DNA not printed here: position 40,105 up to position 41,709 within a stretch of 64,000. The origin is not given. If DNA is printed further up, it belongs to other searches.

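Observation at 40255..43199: Candidate uncharacterised conflict/defence module: XRE-HTH/ImmA-IrrE peptidase, Beta-protein (sce7725-like) and sce7726-like PD-(D/E)xK nuclease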

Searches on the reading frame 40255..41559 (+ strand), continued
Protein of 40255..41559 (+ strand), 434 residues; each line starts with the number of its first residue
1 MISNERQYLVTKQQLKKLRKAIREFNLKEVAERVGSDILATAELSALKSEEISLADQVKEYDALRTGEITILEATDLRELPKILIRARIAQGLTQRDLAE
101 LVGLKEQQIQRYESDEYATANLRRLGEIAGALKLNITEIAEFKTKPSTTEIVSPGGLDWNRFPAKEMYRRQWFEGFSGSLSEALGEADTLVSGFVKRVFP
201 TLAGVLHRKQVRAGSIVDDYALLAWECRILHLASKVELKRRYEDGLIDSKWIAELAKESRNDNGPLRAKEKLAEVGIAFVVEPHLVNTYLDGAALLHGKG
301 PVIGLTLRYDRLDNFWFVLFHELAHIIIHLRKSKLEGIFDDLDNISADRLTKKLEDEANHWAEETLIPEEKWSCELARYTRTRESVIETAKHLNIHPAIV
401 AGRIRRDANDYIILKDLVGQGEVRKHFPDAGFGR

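Call 39: search_dna_similar(query=L090:3117-4310:+, collection=phages, mode=protein, max_evalue=1e-8, max_rows=25)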
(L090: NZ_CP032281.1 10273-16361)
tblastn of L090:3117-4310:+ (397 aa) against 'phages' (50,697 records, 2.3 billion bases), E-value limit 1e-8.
Records with a match: 34; places in all: 34; records where one place covers at least 80% of the query: 1.
Best place of each record, by identity: 60-80% 29; <60% 5.
By first word of the organism name: Stx1a-converting 22; Enterobacteria 4; Stx2-converting 2; Stx 2; Escherichia 2; Achromobacter 1; Bacteriophage 1.
By host as written in the record: - 26; Escherichia coli O157:H7 strain 981795 2; Escherichia coli C600 2; Achromobacter sp. 1; Escherichia coli O157:H7 str. 86-24 1; Escherichia coli, strain 4795/97, serotype O84:H4 1; Escherichia coli 1.
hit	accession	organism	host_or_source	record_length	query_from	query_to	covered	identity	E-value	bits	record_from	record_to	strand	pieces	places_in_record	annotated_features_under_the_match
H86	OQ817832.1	Achromobacter phage CF418P1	Achromobacter sp.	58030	49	395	87%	26.6%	1e-12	76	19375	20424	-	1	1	antitoxin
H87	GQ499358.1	Enterobacteria phage ST2-8624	Escherichia coli O157:H7 str. 86-24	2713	4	124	30%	61.2%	8e-37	147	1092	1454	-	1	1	immunity region; similar to bacteriophage H19-B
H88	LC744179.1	Stx1a-converting phage Stx1a_11KH263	-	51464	4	124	30%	61.2%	1e-36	147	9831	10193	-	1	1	none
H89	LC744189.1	Stx1a-converting phage Stx1a_EH182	-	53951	4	124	30%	61.2%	1e-36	147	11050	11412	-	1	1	none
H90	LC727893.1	Stx1a-converting phage Stx1_JNE130812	-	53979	4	124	30%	61.2%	1e-36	147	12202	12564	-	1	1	none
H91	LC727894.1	Stx1a-converting phage Stx1_JNE122536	-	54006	4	124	30%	61.2%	1e-36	147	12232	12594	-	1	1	none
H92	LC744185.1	Stx1a-converting phage Stx1a_PV728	-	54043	4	124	30%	61.2%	1e-36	147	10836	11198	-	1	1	none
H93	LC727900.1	Stx1a-converting phage Stx1_JNE071577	-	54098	4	124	30%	61.2%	1e-36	147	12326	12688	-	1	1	none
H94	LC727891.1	Stx1a-converting phage Stx1_JNE122398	-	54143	4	124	30%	61.2%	1e-36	147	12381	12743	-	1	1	none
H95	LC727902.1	Stx1a-converting phage Stx1_JNE090861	-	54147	4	124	30%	61.2%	1e-36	147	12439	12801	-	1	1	none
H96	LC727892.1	Stx1a-converting phage Stx1_JNE121849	-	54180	4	124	30%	61.2%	1e-36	147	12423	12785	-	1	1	none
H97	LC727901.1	Stx1a-converting phage Stx1_2499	-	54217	4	124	30%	61.2%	1e-36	147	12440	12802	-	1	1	none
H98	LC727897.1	Stx1a-converting phage Stx1_JNE092371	-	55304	4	124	30%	61.2%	1e-36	147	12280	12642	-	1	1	none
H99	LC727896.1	Stx1a-converting phage Stx1_JNE112618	-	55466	4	124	30%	61.2%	1e-36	147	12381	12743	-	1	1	none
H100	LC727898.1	Stx1a-converting phage Stx1_JNE102772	-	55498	4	124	30%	61.2%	1e-36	147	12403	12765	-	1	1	none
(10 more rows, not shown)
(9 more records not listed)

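Call 40: search_dna_similar(query=L090:3117-4310:+, collection=plasmids, mode=protein, max_evalue=1e-20, max_rows=40)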
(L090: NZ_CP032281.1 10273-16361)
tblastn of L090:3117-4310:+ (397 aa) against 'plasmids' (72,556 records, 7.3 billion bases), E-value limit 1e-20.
Records with a match: 220; places in all: 220; records where one place covers at least 80% of the query: 13.
Best place of each record, by identity: >=99% 1; 60-80% 3; <60% 216.
By first word of the organism name: Escherichia 45; Enterobacter 25; Vibrio 20; Salmonella 19; Pantoea 17; Acinetobacter 11; Paraburkholderia 5; Rhizobium 5; Klebsiella 5; Xanthomonas 5; and 43 more.
By predicted mobility (MOB-suite, as given by PLSDB): non-mobilizable 111; conjugative 79; mobilizable 30.
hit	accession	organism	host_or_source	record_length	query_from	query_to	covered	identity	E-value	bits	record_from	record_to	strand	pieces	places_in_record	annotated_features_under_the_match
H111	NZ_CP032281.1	Acinetobacter sp. WCHA55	Culture,Sewage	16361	1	397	100%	100.0%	0e+0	823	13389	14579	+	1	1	ImmA/IrrE family metallo-endopeptidase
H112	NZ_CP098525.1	Pseudoalteromonas sp. KG3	whole organism,Cheese rind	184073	2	392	98%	51.1%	4e-125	405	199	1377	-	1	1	ImmA/IrrE family metallo-endopeptidase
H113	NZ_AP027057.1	Limnohabitans sp. TEGF004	water,lake surface water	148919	2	383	96%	42.3%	2e-85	290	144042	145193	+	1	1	transcriptional regulator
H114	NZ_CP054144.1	Deefgea piscis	Odontobutis platycephala,Mono-bacterial ...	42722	2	383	96%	40.8%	5e-77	266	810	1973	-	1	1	ImmA/IrrE family metallo-endopeptidase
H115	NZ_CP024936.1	Paraburkholderia graminis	soil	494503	3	383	96%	38.4%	2e-77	268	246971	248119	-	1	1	ImmA/IrrE family metallo-endopeptidase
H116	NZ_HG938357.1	Neorhizobium galegae bv. officinalis bv. officinalis str. ...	Galega officinalis root nodule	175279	1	385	97%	32.1%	6e-53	196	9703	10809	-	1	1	ImmA/IrrE family metallo-endopeptidase | hypothetical protein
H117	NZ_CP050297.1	Mesorhizobium huakuii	Oxytropis kamtschatica,cell ...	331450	1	385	69%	41.0%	3e-25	222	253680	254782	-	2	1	helix-turn-helix domain-containing protein | ImmA/IrrE family metallo-endopeptidase | hypothetical protein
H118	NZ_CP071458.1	Rhizobium lentis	lentil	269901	32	383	89%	30.1%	1e-30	131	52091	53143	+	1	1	XRE family transcriptional regulator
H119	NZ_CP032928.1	Agrobacterium tumefaciens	Rubus sp.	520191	32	383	89%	29.8%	3e-30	130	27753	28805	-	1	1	XRE family transcriptional regulator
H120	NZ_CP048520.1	Agrobacterium tumefaciens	walnut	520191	32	383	89%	29.8%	3e-30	130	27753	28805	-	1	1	XRE family transcriptional regulator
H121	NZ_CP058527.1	Agrobacterium tumefaciens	-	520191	32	383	89%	29.8%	3e-30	130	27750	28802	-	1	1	XRE family transcriptional regulator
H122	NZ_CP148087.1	Sinorhizobium meliloti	Medicago sativa,cell culture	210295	32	383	89%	29.8%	5e-30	129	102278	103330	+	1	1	XRE family transcriptional regulator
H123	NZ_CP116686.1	Agrobacterium fabrum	cell culture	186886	70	383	79%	32.2%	6e-31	132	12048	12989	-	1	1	XRE family transcriptional regulator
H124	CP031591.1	Marinibacterium anthonyi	Isolate culture,marine surface water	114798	71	384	79%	30.6%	6e-31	132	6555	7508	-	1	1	putative transcription regulator containing HTH domain protein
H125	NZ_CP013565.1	Rhizobium phaseoli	Phaseolus vulgaris,Whole ...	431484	70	387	80%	28.8%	2e-34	142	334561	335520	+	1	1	XRE family transcriptional regulator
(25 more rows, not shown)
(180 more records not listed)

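Call 41: get_annotated_region(hit=H113, flank=3700)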
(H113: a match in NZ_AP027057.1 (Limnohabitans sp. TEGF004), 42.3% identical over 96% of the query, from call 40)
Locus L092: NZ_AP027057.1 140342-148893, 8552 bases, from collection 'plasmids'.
description: Limnohabitans sp. TEGF004 plasmid pTEGF4, complete sequence
organism: Limnohabitans sp. TEGF004 (NCBI taxid 2986281)
taxonomy: Bacteria; Pseudomonadota; Betaproteobacteria; Burkholderiales; Comamonadaceae; Limnohabitans; Limnohabitans sp. TEGF004
host: -; source: water,lake surface water; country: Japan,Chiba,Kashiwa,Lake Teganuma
typing (MOB-suite, as given by PLSDB): non-mobilizable
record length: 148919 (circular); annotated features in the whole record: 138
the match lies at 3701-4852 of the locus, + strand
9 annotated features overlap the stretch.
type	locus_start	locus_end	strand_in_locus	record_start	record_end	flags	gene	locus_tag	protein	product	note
CDS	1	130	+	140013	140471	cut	-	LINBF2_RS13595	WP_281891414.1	type II toxin-antitoxin system PemK/MazF family toxin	-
CDS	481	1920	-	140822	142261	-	-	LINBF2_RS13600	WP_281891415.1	hypothetical protein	-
CDS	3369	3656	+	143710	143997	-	-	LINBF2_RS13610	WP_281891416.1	type II toxin-antitoxin system HigB family toxin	-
CDS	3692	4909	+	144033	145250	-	-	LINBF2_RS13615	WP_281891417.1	transcriptional regulator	-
CDS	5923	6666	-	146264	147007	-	-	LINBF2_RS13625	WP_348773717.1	IS3 family transposase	-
CDS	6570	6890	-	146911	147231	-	-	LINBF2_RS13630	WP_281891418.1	transposase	GO:0006313 - DNA transposition [Evidence IEA]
CDS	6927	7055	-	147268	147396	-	-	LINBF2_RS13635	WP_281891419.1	hypothetical protein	-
CDS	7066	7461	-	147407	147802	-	-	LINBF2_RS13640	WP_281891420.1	type II toxin-antitoxin system VapC family toxin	-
CDS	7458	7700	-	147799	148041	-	-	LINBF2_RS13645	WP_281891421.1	AbrB/MazE/SpoVT family DNA-binding domain-containing protein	-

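Call 42: get_annotated_region(hit=H116, flank=3500)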
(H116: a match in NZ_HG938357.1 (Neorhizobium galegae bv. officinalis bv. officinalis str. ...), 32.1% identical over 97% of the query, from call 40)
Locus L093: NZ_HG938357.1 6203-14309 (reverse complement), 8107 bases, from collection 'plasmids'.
description: Neorhizobium galegae bv. officinalis bv. officinalis str. HAMBI 1141 plasmid pHAMBI1141b, complete sequence
organism: Neorhizobium galegae bv. officinalis bv. officinalis str. HAMBI 1141 (NCBI taxid 1028801)
taxonomy: Bacteria; Pseudomonadota; Alphaproteobacteria; Hyphomicrobiales; Rhizobiaceae; Neorhizobium; Neorhizobium galegae; Neorhizobium galegae bv. officinalis bv. officinalis str. HAMBI 1141
host: -; source: Galega officinalis root nodule; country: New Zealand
typing (MOB-suite, as given by PLSDB): conjugative; replicon rep_cluster_471; relaxase MOBQ; mating-pair formation MPF_T
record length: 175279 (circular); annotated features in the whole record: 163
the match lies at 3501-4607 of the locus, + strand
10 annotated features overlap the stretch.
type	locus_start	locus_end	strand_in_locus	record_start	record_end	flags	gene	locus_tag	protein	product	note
CDS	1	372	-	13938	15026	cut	-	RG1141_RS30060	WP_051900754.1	ATP-binding protein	-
CDS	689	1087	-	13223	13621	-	-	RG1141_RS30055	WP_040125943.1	DUF6527 family protein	-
CDS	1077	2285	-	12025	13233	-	-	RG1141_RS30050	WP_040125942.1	ThiF family adenylyltransferase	-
CDS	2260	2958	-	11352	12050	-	-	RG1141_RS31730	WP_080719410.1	multiubiquitin domain-containing protein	-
CDS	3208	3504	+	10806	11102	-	-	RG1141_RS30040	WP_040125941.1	hypothetical protein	-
CDS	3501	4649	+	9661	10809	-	-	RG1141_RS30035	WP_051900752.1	ImmA/IrrE family metallo-endopeptidase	-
CDS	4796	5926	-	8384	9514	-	-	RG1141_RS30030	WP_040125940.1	RHE_PE00001 family protein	-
CDS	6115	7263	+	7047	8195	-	-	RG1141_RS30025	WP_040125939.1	site-specific integrase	GO:0015074 - DNA integration [Evidence IEA]; GO:0006310 - DNA recombination [Evidence IEA]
CDS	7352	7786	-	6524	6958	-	-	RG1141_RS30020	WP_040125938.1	type II toxin-antitoxin system VapC family toxin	-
CDS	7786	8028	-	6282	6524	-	-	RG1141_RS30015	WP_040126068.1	type II toxin-antitoxin system Phd/YefM family antitoxin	-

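Call 49: search_solved_structures(query=window:40255-41559:+, max_evalue=1, show_alignments=2)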
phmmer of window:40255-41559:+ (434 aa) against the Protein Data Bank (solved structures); distinct sequences matched with E-value up to 1: 13.
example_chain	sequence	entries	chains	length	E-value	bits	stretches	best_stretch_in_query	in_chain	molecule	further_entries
9p73_CH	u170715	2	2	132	0.0006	22.3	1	31-136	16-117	Endothelial differentiation-related factor 1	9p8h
6zvh_i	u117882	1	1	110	0.00065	22.2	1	31-135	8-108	Endothelial differentiation-related factor 1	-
7o81_AU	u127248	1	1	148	0.00068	22.1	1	30-136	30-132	EDF1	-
9rpv_E4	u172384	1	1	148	0.00068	22.1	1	30-136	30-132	Endothelial differentiation-related factor 1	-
9b0q_CH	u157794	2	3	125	0.0023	20.4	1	77-136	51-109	Endothelial differentiation-related factor 1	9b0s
1x57_A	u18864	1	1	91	0.003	20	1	79-136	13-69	Endothelial differentiation-related factor 1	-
1zug_A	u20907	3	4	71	0.12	14.7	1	80-134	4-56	PHAGE 434 CRO PROTEIN | REGULATORY PROTEIN CRO | PROTEIN (434 CRO)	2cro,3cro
1r63_A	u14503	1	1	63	0.17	14.2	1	87-136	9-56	REPRESSOR PROTEIN FROM BACTERIOPHAGE 434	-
1per_L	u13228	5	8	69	0.18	14.1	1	87-137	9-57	PROTEIN (434 REPRESSOR) | 434 REPRESSOR | REPRESSOR PROTEIN CI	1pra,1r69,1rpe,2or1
2wiu_B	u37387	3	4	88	0.3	13.4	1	86-150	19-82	HTH-TYPE TRANSCRIPTIONAL REGULATOR HIPB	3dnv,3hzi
5k98_B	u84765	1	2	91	0.33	13.3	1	86-150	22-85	Antitoxin HipB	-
1sq8_A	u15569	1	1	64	0.36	13.1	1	85-134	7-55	dh434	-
2r63_A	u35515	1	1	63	0.46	12.8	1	88-136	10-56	REPRESSOR PROTEIN FROM BACTERIOPHAGE 434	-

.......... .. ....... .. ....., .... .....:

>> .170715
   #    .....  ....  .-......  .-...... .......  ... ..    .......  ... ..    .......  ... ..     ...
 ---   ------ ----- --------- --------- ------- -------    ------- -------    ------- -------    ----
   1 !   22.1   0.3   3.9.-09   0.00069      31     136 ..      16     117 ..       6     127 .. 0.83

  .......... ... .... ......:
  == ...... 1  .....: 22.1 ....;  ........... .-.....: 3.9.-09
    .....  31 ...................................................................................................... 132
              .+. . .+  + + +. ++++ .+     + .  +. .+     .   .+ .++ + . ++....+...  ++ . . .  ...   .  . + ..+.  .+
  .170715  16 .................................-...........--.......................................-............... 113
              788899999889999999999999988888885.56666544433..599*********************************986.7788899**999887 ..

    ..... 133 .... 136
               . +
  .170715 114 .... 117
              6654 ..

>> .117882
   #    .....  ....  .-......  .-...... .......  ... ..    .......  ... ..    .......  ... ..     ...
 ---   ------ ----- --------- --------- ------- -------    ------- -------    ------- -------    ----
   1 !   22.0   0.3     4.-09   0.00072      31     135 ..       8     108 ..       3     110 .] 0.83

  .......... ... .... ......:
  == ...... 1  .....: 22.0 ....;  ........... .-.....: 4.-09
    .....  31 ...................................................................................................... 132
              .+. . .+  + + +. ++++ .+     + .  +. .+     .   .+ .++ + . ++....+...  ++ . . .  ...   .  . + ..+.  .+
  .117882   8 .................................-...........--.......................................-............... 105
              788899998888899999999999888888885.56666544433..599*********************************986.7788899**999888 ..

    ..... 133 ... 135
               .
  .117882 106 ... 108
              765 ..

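Call 71: search_protein_families(library=padloc, proteins=[L090:2823-3107:+, L090:3117-4310:+, L007:4001-5263:+, L007:5260-6342:+, L007:6296-6886:-], max_evalue=0.001)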
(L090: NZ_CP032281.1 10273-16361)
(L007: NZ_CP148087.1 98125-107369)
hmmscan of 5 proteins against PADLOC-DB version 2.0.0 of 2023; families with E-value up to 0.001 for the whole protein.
L090:2823-3107:+ (94 aa): 4 families
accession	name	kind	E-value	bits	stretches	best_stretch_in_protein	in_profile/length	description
PDLC03981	PD-Lambda-2_A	-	6.8e-49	162.4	1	1-94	1-94/94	-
PDLC03979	PD-Lambda-2_A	-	9.7e-34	114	1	1-91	1-91/97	-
PDLC03978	PD-Lambda-2_A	-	2.1e-15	54.8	1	1-81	1-81/87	-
PDLC03980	PD-Lambda-2_A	-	1e-08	33.8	1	1-80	3-82/92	-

L090:3117-4310:+ (397 aa): 12 families
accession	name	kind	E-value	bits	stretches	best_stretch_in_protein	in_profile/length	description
PDLC03982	PD-Lambda-2_B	-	8.8e-150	497.4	1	1-391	1-392/402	-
PDLC03954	RmrA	-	5.7e-09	33.4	1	248-345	164-257/380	-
PDLC04141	capP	-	6.9e-09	33.5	1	244-349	26-122/242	capP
PDLC03947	RmrA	-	1.1e-08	32.3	1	240-346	155-258/383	-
PDLC03950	RmrA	-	5.7e-08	30.1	1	265-359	169-258/369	-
PDLC03945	RmrA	-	5.7e-07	27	1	247-347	163-258/394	-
PDLC03948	RmrA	-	6.2e-07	26.6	1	247-346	161-257/397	-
PDLC03944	RmrA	-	4.8e-06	23.9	1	278-347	184-250/384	-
PDLC02926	HTH_VI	-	1.6e-05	23.1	1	69-123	12-67/92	-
PDLC04776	PDC-M69B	-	1.7e-05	22.6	1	270-347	59-136/272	-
PDLC03952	RmrA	-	2.3e-05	21.4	1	259-347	186-271/395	-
PDLC03946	RmrA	-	0.00089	16.1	0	274-346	172-235/357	-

L007:4001-5263:+ (420 aa): 15 families
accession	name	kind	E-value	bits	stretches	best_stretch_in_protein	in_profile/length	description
PDLC03982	PD-Lambda-2_B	-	1.5e-74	249.7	1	87-416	71-397/402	-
PDLC03947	RmrA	-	4.5e-11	40.2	1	76-125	12-60/383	-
PDLC03945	RmrA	-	7e-10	36.6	1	309-364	210-260/394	-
PDLC03949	RmrA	-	1.9e-09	34.9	1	78-132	5-58/363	-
PDLC03954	RmrA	-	1.3e-08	32.2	1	78-133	13-67/380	-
PDLC03952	RmrA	-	2e-08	31.5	1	76-129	23-75/395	-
PDLC03951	RmrA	-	2.4e-08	31.4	0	78-133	11-65/400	-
PDLC04141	capP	-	8.5e-08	30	1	309-382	69-140/242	capP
PDLC03944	RmrA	-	1.5e-07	28.8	0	80-129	11-59/384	-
PDLC03948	RmrA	-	1.5e-07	28.7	0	263-370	164-266/397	-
PDLC03946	RmrA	-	4.1e-06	23.8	0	312-394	195-266/357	-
PDLC03956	RmrA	-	2.7e-05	21.4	1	77-133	10-66/399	-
PDLC04142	capH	-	3.4e-05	22.9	1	80-168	11-78/103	capH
PDLC02926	HTH_VI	-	0.00018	19.7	1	78-133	4-58/92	-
PDLC03955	RmrA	-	0.00046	17.5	0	76-130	21-74/371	-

L007:5260-6342:+ (360 aa): 2 families
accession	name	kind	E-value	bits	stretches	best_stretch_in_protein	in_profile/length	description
PDLC03983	PD-Lambda-2_C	-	1.8e-37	127.3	1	6-353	5-351/374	-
PDLC03984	PD-Lambda-2_C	-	2e-31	107.4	1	7-353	4-361/377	-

L007:6296-6886:- (196 aa): 1 family
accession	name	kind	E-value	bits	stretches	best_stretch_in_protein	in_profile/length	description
PDLC02989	cll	-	1e-26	92.4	1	4-173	5-170/265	-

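Call 91: search_protein_families(library=ncbifam, proteins=[L007:3526-4014:+], max_evalue=10)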
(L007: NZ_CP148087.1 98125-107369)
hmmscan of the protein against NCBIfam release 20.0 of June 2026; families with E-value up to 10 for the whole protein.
L007:3526-4014:+ (162 aa): 0 families

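Call 95: find_homologous_proteins(query=L090:3117-4310:+, max_evalue=1e-20)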
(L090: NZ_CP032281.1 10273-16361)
Query L090:3117-4310:+ (397 aa): 6035 proteins with E <= 1e-20 among 8000 candidates; the best 120 are listed.
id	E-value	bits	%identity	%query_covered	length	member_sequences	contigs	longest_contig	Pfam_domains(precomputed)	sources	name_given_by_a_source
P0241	7.9e-246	833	90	100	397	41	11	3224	PF06114.20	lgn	-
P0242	2.9e-234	795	87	100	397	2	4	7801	PF06114.20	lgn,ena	-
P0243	1.3e-232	790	86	100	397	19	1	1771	PF06114.20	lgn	-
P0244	9.5e-193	659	87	83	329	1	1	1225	-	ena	-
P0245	1.5e-191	655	73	100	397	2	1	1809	PF06114.20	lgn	-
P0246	7.0e-168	577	94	69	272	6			-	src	-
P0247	4.9e-149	515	58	99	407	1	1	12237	PF06114.20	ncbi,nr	ncbi:MAG: ImmA/IrrE family metallo-endopeptidase [Halioglobus sp.]|nr:ImmA/IrrE family metallo-endop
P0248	1.1e-146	507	59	97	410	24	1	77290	PF06114.20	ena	-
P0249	8.2e-146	504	57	100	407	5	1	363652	PF06114.20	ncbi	-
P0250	1.4e-145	503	58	98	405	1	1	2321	PF06114.20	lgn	-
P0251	2.5e-145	503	57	99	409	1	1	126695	PF06114.20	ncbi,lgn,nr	ncbi:MAG: ImmA/IrrE family metallo-endopeptidase [Pseudomonadota bacterium]|nr:ImmA/IrrE family meta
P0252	2.4e-143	496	57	97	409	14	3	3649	PF06114.20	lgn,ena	-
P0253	3.0e-143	496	57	100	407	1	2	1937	PF06114.20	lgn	-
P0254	2.4e-141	489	58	100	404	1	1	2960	PF06114.20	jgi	-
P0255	3.9e-141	489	57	98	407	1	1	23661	PF06114.20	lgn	-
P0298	1.6e-128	447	53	98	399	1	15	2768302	PF06114.20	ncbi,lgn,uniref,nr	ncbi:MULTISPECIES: ImmA/IrrE family metallo-endopeptidase [Vibrio]|uniref:ImmA/IrrE family metallo-e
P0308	1.5e-127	444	54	99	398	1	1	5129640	PF06114.20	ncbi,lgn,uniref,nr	ncbi:ImmA/IrrE family metallo-endopeptidase [Shewanella sp. Scap07]|uniref:ImmA/IrrE family metallo-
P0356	8.5e-124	432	50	100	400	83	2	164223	PF06114.20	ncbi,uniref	ncbi:ImmA/IrrE family metallo-endopeptidase [Aeromonas veronii]|uniref:ImmA/IrrE family metallo-endo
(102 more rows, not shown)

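Call 97: find_encoding_contigs(protein=P0298, flank=4000, max_places=2)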
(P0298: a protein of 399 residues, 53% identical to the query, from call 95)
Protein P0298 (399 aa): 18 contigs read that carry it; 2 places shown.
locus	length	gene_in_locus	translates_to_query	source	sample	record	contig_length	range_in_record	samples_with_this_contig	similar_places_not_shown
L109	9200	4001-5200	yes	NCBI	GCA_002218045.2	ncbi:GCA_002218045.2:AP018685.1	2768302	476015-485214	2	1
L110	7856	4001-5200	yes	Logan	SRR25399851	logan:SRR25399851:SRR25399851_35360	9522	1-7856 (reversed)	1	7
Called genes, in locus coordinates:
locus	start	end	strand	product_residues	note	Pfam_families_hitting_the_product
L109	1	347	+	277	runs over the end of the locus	-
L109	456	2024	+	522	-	PF06527:TniQ, PF15978:TnsD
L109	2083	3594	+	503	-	PF18623:TnsE_C (weak)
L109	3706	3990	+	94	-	PF09907:HigB_toxin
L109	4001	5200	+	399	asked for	PF06114:Peptidase_M78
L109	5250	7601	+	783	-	PF22548:AEP-TOTE, PF04851:ResIII, PF00270:DEAD, PF00271:Helicase_C (weak)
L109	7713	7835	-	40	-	-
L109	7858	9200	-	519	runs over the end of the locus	PF13231:PMT_2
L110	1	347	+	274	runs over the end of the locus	-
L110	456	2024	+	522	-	PF06527:TniQ, PF15978:TnsD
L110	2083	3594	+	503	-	PF18623:TnsE_C (weak)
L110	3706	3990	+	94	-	PF09907:HigB_toxin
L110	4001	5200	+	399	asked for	PF06114:Peptidase_M78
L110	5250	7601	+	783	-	PF22548:AEP-TOTE, PF04851:ResIII, PF00270:DEAD, PF00271:Helicase_C (weak)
